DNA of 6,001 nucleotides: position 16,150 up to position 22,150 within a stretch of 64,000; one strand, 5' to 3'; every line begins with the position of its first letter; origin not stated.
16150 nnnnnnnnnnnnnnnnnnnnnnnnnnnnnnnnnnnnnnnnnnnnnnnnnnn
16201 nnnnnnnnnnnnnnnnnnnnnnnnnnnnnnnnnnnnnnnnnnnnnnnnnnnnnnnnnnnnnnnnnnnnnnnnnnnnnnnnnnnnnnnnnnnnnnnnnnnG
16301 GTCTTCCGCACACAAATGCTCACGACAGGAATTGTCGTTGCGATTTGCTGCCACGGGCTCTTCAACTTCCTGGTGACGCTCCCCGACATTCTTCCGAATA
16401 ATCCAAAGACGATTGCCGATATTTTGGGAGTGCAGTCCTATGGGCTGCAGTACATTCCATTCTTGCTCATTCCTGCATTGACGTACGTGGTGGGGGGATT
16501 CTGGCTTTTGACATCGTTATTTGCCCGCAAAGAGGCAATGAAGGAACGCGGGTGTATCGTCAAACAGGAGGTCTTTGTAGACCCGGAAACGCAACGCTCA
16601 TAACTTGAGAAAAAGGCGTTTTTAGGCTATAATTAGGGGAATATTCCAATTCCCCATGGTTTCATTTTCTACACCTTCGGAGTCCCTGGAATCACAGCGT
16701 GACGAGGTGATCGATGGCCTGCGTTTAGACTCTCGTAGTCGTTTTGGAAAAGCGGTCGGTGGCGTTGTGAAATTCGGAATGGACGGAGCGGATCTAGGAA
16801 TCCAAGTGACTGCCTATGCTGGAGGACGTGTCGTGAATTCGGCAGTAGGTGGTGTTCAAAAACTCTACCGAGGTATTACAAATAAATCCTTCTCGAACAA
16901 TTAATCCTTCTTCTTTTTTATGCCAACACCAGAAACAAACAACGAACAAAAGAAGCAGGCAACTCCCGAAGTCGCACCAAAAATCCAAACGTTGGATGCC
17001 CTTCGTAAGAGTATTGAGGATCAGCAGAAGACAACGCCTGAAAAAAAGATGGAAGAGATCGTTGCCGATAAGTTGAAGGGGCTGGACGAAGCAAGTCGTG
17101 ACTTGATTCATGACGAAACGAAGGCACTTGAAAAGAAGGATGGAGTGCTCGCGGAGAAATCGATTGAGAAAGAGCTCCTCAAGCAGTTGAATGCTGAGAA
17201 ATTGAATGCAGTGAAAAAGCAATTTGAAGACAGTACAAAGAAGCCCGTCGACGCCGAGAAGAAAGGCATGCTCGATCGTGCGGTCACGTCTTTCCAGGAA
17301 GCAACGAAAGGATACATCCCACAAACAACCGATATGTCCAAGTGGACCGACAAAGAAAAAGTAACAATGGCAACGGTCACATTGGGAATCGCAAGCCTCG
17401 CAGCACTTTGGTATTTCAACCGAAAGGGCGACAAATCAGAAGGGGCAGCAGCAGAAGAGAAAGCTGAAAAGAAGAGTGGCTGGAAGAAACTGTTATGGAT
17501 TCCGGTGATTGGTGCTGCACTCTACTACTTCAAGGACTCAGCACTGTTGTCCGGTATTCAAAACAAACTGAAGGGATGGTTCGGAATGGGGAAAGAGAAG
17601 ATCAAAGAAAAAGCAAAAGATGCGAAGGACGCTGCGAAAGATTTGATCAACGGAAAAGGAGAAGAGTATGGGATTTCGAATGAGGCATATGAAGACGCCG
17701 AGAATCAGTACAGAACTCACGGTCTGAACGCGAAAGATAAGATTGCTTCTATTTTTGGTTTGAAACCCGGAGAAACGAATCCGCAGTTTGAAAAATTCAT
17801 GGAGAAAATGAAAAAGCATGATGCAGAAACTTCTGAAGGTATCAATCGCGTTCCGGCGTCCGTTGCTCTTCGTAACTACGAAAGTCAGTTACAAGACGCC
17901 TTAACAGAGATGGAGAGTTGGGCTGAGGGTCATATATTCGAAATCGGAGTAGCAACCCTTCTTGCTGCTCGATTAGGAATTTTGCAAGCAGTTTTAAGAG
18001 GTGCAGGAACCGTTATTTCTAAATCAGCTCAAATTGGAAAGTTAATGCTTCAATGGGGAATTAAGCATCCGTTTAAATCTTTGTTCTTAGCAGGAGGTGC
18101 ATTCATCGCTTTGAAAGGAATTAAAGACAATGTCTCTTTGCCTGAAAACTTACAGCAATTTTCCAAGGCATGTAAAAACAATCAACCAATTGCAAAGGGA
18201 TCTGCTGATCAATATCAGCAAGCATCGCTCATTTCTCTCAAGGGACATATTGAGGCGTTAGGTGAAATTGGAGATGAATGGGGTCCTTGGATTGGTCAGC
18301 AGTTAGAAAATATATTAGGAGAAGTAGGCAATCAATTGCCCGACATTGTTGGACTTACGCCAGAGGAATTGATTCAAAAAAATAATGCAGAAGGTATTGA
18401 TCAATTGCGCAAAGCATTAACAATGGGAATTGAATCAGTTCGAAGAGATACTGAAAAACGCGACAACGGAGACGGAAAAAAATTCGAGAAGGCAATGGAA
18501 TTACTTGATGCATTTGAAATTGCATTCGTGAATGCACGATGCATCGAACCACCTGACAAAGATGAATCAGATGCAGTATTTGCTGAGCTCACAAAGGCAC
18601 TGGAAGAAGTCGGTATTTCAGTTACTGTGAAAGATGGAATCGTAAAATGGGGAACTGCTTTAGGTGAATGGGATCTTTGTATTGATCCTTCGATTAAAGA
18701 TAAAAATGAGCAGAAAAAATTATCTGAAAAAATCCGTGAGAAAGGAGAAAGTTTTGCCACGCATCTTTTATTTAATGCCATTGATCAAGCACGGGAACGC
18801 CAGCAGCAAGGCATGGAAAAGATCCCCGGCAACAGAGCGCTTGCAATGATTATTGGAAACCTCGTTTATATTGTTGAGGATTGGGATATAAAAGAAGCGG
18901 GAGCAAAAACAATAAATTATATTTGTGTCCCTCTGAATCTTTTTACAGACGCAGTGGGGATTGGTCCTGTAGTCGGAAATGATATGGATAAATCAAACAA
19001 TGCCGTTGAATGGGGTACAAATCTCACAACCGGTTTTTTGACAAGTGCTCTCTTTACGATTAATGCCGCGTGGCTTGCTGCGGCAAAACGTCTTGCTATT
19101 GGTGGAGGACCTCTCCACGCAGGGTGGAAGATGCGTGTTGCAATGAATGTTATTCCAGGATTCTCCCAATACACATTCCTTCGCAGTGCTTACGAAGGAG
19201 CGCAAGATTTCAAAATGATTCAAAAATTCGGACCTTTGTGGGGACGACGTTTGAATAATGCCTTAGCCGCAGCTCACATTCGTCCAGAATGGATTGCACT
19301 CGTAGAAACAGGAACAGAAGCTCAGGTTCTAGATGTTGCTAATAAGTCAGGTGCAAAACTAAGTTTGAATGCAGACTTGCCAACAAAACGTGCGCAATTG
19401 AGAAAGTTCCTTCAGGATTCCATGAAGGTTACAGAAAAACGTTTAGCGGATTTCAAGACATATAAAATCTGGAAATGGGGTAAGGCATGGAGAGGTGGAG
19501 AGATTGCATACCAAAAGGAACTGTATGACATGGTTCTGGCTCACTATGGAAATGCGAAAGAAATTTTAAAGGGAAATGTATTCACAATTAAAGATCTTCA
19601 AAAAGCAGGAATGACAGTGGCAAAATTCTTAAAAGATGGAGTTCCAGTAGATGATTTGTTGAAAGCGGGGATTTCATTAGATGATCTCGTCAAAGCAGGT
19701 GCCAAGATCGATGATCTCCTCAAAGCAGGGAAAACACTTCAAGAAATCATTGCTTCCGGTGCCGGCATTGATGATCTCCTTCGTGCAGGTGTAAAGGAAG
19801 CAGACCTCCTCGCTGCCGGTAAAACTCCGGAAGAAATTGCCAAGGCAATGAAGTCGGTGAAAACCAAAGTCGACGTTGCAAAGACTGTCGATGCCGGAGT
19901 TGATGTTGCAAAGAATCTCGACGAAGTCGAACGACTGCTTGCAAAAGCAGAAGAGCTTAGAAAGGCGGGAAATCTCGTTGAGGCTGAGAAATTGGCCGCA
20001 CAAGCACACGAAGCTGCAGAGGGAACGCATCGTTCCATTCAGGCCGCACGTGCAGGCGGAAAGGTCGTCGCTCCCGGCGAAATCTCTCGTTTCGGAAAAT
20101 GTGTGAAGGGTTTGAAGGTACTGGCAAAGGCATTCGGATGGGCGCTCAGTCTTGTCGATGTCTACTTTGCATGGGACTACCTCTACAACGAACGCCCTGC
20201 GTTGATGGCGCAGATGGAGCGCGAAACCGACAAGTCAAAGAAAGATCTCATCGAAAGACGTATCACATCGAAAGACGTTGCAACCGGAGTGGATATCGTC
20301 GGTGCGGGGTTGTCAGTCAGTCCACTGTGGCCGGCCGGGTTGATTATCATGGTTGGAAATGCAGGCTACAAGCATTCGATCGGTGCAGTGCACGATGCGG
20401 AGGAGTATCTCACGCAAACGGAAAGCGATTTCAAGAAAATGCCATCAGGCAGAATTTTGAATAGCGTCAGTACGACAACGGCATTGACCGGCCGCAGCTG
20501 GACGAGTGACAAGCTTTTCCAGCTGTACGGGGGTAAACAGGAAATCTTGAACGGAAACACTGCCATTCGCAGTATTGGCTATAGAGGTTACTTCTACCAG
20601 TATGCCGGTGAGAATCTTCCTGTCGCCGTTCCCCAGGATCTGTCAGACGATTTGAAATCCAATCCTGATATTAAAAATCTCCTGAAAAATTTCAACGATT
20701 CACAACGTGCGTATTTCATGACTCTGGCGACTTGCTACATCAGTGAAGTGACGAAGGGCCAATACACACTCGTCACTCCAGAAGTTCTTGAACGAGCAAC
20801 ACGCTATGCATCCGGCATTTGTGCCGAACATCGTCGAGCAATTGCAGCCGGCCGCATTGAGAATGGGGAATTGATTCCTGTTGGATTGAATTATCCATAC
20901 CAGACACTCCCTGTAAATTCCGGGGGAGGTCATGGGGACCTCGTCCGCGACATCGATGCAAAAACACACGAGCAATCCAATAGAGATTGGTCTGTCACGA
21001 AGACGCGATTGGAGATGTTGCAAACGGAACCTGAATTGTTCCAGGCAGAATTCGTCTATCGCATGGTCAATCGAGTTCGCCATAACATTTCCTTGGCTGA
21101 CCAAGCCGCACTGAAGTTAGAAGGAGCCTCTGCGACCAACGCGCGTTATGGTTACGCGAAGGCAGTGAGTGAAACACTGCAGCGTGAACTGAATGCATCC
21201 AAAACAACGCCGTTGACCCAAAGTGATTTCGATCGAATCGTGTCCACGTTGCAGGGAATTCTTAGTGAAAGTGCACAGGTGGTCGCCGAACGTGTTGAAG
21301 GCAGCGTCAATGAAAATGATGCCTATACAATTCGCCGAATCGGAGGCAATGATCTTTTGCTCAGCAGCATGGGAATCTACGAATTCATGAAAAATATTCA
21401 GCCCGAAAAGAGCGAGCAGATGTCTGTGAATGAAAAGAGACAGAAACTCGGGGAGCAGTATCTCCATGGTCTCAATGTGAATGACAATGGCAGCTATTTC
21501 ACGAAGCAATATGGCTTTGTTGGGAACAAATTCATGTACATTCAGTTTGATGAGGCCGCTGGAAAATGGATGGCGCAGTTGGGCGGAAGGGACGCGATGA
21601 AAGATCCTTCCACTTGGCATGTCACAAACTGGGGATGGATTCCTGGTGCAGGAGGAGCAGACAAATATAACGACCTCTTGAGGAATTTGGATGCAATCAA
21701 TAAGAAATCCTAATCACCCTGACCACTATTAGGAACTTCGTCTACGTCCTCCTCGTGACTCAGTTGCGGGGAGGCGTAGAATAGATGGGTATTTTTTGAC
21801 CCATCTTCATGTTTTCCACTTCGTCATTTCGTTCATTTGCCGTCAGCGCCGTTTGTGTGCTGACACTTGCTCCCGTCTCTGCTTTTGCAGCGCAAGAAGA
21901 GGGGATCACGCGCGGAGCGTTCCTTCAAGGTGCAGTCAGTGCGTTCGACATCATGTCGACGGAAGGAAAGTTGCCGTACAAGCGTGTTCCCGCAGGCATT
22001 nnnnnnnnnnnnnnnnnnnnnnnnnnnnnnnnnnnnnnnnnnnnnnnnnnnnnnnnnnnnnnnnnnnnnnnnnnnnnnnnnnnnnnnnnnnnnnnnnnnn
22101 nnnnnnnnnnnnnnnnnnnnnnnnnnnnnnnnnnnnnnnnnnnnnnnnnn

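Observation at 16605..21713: Orphan two-gene operon: 82-aa Gly-rich protein plus 1597-aa multi-pass giant protein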

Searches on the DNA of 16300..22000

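Call 111: search_rna_families(source=window, start=16300, end=22000, threshold=evalue, max_evalue=1)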
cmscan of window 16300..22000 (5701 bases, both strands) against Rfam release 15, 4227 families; matches with E-value up to 1: 1.
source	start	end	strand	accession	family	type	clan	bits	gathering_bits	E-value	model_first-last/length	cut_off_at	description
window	19478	19528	+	RF00099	SNORD22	Gene; snRNA; snoRNA; CD-box;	-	21.3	50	0.53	71-121/126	no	Small nucleolar RNA SNORD22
